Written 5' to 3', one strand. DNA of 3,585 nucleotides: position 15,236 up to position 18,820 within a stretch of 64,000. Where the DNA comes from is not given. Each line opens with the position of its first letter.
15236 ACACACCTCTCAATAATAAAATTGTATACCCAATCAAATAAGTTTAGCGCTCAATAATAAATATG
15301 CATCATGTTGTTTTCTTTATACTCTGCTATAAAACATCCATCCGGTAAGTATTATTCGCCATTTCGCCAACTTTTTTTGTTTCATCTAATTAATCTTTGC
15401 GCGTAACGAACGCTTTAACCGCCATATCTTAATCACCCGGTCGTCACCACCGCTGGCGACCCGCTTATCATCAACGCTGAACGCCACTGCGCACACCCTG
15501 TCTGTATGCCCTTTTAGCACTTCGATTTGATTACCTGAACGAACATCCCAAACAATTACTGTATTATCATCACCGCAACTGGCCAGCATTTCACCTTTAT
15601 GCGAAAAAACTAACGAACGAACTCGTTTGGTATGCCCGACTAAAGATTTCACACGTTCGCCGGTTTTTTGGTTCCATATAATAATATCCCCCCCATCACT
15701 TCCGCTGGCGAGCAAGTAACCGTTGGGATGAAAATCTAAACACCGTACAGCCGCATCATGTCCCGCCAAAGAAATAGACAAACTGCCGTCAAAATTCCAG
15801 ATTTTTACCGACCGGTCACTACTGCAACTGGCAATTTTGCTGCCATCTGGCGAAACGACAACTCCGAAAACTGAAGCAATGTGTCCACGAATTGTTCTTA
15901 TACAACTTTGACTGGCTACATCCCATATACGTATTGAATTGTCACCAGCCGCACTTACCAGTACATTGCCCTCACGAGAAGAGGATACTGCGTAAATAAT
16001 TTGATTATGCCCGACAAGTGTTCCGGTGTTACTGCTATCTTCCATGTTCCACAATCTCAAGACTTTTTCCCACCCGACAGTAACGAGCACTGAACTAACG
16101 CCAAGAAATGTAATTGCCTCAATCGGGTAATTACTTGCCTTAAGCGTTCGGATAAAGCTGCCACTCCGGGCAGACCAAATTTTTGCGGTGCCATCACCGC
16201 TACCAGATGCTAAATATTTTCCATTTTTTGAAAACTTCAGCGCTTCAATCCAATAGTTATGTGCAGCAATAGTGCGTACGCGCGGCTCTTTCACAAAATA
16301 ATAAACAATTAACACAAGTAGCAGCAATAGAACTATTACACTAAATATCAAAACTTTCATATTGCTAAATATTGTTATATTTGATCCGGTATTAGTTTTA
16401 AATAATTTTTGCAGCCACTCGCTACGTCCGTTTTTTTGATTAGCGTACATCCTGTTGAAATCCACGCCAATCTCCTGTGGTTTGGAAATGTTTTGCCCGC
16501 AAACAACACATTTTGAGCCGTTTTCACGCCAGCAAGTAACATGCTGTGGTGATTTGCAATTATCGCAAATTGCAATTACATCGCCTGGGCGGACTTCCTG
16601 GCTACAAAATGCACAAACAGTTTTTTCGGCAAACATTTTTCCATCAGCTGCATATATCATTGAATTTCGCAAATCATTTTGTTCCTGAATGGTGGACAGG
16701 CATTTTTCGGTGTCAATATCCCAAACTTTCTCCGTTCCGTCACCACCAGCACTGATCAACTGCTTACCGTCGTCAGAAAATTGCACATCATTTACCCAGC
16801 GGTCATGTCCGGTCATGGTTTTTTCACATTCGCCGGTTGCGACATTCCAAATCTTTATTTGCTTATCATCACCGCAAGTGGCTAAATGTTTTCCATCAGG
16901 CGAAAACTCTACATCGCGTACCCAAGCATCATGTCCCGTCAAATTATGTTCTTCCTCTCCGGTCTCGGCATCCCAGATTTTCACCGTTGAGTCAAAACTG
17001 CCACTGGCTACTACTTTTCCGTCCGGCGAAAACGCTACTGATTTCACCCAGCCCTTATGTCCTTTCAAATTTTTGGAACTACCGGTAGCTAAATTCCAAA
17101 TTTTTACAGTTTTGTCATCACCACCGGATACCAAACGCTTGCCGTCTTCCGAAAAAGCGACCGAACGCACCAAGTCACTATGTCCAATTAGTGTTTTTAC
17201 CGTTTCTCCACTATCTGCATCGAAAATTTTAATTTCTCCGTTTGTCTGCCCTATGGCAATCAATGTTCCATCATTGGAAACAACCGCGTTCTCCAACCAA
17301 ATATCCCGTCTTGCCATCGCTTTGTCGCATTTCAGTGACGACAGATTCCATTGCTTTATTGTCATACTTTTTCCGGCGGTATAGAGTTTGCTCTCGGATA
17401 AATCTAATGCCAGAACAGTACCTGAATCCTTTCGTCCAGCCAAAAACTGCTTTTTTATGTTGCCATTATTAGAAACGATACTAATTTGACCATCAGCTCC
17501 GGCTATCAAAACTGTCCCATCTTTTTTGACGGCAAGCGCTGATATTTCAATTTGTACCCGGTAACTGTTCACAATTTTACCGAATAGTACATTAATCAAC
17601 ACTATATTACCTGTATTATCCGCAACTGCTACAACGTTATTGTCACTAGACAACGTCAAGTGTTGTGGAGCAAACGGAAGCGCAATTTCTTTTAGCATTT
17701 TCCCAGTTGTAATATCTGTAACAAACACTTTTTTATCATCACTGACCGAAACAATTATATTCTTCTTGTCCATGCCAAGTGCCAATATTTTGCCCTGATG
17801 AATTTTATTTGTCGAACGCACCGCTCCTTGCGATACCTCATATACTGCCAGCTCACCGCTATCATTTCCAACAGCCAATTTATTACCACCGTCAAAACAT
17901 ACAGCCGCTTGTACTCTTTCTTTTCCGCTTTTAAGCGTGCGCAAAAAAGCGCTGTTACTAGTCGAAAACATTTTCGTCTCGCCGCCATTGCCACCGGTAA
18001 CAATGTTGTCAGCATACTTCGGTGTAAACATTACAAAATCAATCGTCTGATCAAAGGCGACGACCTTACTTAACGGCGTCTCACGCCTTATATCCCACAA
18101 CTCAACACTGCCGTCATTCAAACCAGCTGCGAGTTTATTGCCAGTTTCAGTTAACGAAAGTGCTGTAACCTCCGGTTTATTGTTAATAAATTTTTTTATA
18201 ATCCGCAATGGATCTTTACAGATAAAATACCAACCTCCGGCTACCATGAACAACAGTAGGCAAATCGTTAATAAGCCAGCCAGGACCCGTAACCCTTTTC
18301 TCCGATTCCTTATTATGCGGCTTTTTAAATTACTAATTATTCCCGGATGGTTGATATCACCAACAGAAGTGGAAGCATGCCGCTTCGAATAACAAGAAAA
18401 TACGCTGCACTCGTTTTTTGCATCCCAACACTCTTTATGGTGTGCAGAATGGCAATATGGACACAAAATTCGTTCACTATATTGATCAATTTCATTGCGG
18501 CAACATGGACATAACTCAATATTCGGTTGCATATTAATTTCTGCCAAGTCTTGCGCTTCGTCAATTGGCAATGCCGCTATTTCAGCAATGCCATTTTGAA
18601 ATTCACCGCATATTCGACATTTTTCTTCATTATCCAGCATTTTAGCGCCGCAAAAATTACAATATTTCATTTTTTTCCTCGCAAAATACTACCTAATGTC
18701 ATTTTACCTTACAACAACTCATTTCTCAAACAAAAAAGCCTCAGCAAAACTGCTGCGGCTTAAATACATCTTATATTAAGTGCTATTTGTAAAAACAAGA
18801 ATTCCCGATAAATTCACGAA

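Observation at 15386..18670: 1094-aa protein made of two tandem [zinc ribbon – TM – WD40 propeller] modules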

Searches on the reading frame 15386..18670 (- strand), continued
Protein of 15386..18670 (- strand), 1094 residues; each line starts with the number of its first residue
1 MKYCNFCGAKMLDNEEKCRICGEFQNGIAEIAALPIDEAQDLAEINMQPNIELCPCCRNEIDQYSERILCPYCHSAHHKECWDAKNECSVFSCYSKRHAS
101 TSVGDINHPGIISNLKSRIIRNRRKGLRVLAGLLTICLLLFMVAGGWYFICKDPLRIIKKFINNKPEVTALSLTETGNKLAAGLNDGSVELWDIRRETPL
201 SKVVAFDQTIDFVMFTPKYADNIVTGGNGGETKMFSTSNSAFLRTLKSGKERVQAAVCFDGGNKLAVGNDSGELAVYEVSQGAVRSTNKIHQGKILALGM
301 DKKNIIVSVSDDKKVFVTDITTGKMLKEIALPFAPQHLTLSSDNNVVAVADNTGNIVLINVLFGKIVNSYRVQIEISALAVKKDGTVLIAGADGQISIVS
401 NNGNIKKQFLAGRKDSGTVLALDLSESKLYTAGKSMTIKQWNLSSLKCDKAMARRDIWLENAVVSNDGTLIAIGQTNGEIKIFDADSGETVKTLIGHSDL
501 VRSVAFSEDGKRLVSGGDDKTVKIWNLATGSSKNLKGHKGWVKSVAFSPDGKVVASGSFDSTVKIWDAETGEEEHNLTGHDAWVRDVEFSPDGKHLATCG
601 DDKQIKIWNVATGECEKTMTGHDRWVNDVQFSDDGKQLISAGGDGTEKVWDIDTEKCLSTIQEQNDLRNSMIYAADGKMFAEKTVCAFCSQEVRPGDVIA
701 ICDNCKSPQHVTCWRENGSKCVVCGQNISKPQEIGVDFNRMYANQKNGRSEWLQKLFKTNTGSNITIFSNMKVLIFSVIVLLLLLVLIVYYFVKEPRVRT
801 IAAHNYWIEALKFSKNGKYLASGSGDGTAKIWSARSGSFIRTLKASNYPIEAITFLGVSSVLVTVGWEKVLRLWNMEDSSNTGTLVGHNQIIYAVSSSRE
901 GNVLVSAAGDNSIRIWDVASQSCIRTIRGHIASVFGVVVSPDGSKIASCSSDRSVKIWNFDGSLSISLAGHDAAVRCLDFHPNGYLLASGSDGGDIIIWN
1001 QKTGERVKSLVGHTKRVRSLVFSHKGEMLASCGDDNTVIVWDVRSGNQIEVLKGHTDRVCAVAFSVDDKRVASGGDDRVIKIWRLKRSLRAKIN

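Call 53: fold_search(model_id=the predicted structure, library=pdb)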
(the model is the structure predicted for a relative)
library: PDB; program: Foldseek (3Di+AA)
matches with E <= 10: 2000; with E <= 0.001: 1994
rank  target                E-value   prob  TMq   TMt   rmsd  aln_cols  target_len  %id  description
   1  2ymu_A                3.1e-52  1.00  0.25  0.47  26.9       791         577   25  Structure of a highly repetitive propeller structure (released 2012-10-17)
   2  7mqa_LR               2.7e-39  1.00  0.24  0.34  25.1       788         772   16  Cryo-EM structure of the human SSU processome, state post-A1 (released 2021-09-22)
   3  7mq8_LR               1.8e-38  1.00  0.24  0.34  25.2       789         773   16  Cryo-EM structure of the human SSU processome, state pre-A1 (released 2021-09-22)
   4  7mq8_LQ               3.6e-37  1.00  0.25  0.33  20.0       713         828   20  Cryo-EM structure of the human SSU processome, state pre-A1 (released 2021-09-22)
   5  9n73_LO               4.8e-37  1.00  0.25  0.34  26.8       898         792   14  SSU processome maturation and disassembly, State G (released 2025-10-29)
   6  7mq8_LO               5.9e-37  1.00  0.25  0.32  26.5       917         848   13  Cryo-EM structure of the human SSU processome, state pre-A1 (released 2021-09-22)
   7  7mqa_LQ               2.4e-36  1.00  0.25  0.33  20.2       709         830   20  Cryo-EM structure of the human SSU processome, state post-A1 (released 2021-09-22)
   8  6zqd_UA               2.8e-36  1.00  0.25  0.34  25.4       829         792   14  Cryo-EM structure of the 90S pre-ribosome from Saccharomyces cerevisiae, state Post-A1 (released 2020-09-23)
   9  5i2t                  3.1e-36  1.00  0.25  0.44  25.6       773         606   15  Domain characterization of the WD protein Pwp2 and their relevance in ribosome biogenesis (released 2017-06-21)
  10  9n6z_LQ               5.1e-36  1.00  0.25  0.33  20.4       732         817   18  SSU processome maturation and disassembly, State D (released 2025-11-05)
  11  9n74_LQ               5.1e-36  1.00  0.25  0.33  20.0       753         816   18  SSU processome maturation and disassembly, State H (released 2025-10-29)
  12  7mqa_LO               6.5e-36  1.00  0.24  0.32  27.0       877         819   12  Cryo-EM structure of the human SSU processome, state post-A1 (released 2021-09-22)
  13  9n6v_LQ               1.1e-35  1.00  0.25  0.32  19.9       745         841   18  SSU processome maturation and disassembly, State A (released 2025-11-05)
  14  9n73_LQ               1.5e-35  1.00  0.25  0.33  20.8       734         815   18  SSU processome maturation and disassembly, State G (released 2025-10-29)
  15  6rxt_UL               1.5e-35  1.00  0.22  0.30  22.1       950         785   13  Cryo-EM structure of the 90S pre-ribosome (Kre33-Noc4) from Chaetomium thermophilum, state A (released 2019-08-14)
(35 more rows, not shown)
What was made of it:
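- On WD40 repeat beta-propellers (PF00400): Foldseek top hits are tandem WD40 propellers such as 2ymu (call 53).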

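Call 72: find_related_loci(query=A1, collection=metagenome_contigs, flank=5000)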
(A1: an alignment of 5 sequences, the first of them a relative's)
Query A1 (1094 aa) in metagenome_contigs; peptide patterns used: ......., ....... (x = any residue, [..] = any of these).
295 stretches matched a pattern; 3 encode a relative of the query (tblastn E <= 1e-3); 3 distinct loci.
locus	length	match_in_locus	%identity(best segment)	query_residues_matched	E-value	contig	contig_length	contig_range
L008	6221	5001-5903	36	155-1087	5e-29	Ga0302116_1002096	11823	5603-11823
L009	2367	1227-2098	36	458-1094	2e-19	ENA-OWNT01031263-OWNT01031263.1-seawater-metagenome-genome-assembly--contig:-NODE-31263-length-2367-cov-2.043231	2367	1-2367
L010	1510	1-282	31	521-1062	4e-6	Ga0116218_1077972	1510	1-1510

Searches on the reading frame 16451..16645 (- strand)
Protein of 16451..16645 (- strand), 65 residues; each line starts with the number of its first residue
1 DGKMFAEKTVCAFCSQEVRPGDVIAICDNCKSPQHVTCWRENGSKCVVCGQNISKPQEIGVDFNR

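Call 64: predict_structure(alignment_id=A4)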
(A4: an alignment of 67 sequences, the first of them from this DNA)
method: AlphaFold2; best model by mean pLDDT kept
length: 65 residues; sequences in the alignment: 67
mean_pLDDT: 82.4   pTM: 0.68
mean pLDDT of the five models: 82.4, 81.3, 80.9, 77.6, 77.2
residues with pLDDT >= 90: 37; 70-90: 15; 50-70: 8; < 50: 5
segments of 3 or more residues with pLDDT < 50: 62-65
pLDDT, mean of each block of 10 residues (from residue 1): 63 92 91 93 94 79 46
secondary structure, 60 per line:
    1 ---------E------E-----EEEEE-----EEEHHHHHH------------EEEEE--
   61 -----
elements in order: E23-27 E33-35 H36-41 E54-58
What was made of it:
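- On Pfam PF14446 Prok-RING_1: The AF2 model of aa 676-740 used a 67-sequence alignment: pLDDT 82, above 90 over the core (call 64).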

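Call 66: fold_search(model_id=the predicted structure, library=pdb)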
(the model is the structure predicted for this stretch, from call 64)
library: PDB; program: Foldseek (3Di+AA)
matches with E <= 10: 600; with E <= 0.001: 0
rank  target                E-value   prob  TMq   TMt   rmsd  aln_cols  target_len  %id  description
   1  2h0d_B                2.2e-02  0.96  0.50  0.36   4.0        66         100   14  Structure of a Bmi-1-Ring1B Polycomb group ubiquitin ligase complex (released 2006-05-23)
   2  7nd1_MODEL_1_A        3.0e-02  0.91  0.47  0.35   4.3        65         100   14  First-in-class small molecule inhibitors of Polycomb Repressive Complex 1 (PRC1) RING domain (released 2021-06-16)
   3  6wi8_A                3.9e-02  0.95  0.51  0.21   3.9        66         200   12  Inhibitor compound-induced confrontational change in Ring1b-Bmi1 domain structure (released 2021-04-14)
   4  2ckl_B                6.7e-02  0.95  0.52  0.38   3.0        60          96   13  Ring1b-Bmi1 E3 catalytic domain structure (released 2006-05-11)
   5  6wi8_B                6.7e-02  0.89  0.47  0.20   3.2        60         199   13  Inhibitor compound-induced confrontational change in Ring1b-Bmi1 domain structure (released 2021-04-14)
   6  6w9d_E                7.7e-02  0.98  0.57  0.56   3.0        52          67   23  RNF12 RING domain in complex with a Ube2d2~Ub conjugate (released 2020-05-20)
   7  9fhl_a                8.3e-02  0.99  0.62  0.58   1.9        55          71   22  High-resolution cryo-EM structure of Saccharolobus solfataricus 30S ribosomal subunit bound to mRNA and initiator tRNA (released 2025-01-15)
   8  6mlc_B                8.3e-02  0.98  0.43  0.33   1.0        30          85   30  PHD6 domain of MLL3 in complex with histone H4 (released 2018-10-24)
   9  2y43_B                8.3e-02  0.96  0.54  0.42   2.7        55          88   16  Rad18 ubiquitin ligase RING domain structure (released 2011-05-11)
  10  6khz_A                8.3e-02  0.92  0.46  0.58   3.3        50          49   16  p62/SQSTM1 ZZ domain with Gly-peptide (released 2020-01-22)
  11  7dg2_A                8.3e-02  0.89  0.51  0.17   4.9        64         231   22  Nse1-Nse3-Nse4 complex (released 2021-05-26)
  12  6mlc_A                9.5e-02  0.98  0.45  0.36   1.1        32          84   28  PHD6 domain of MLL3 in complex with histone H4 (released 2018-10-24)
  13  9ynv_M                9.5e-02  0.97  0.59  0.10   2.4        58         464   21  Histone Acetyl Transferase (HAT) module of ctSAGA (released 2025-12-03)
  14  5zbu_D                9.5e-02  0.93  0.52  0.48   3.7        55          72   33  Crystal Structure of PA-TM-RING E3 ligase RNF13 RING domain in complex with E2~Ub (released 2019-02-27)
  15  4s3o_E                9.5e-02  0.93  0.52  0.37   2.6        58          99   14  PCGF5-RING1B-UbcH5c complex (released 2015-07-15)
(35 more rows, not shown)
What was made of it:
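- On Pfam PF14446 Prok-RING_1: Foldseek top hits are the RINGs of Ring1B, RNF12, Rad18 and RNF13, MLL3 PHD6 and the p62 ZZ domain (probability 0.9-0.99, TM 0.45-0.62, E 0.02-0.1) (call 66).
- Checked: An AF2 model built from a 67-sequence alignment (pLDDT 82) hits Ring1B, RNF12, Rad18 and RNF13 RINGs and the MLL3 PHD6 finger (calls 64, 66).
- The RING2 model (pLDDT 82) matches RING, PHD and ZZ folds (calls 64, 66). The fold resembles E2-binding RINGs: Ring1B, RNF12, Rad18, RNF13 (call 66).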
